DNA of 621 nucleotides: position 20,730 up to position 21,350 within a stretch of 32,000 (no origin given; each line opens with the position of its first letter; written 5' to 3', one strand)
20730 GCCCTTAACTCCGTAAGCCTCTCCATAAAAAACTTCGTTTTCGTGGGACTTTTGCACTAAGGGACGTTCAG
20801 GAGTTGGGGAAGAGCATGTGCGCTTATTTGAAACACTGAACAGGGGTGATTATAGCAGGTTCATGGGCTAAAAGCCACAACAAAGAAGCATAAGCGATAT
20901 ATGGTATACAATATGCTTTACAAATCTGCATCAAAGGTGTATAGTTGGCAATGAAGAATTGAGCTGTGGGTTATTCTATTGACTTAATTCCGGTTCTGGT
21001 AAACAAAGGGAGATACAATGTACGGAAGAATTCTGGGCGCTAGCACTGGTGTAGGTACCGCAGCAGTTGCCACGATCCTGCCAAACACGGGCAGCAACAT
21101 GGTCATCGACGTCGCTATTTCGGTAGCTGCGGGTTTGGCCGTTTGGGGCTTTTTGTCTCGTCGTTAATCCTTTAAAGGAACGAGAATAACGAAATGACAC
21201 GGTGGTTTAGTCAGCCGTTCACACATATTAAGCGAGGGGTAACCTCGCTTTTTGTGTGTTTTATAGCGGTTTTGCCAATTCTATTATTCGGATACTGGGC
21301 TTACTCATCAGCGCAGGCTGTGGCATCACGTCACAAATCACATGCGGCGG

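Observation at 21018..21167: Unannotated 49-codon ORF that is essentially a bare LPNTG sorting signal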

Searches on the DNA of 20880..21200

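Call 64: search_rna_families(source=window, start=20880, end=21200, threshold=evalue, max_evalue=1)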
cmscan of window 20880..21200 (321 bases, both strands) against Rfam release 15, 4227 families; matches with E-value up to 1: 0.
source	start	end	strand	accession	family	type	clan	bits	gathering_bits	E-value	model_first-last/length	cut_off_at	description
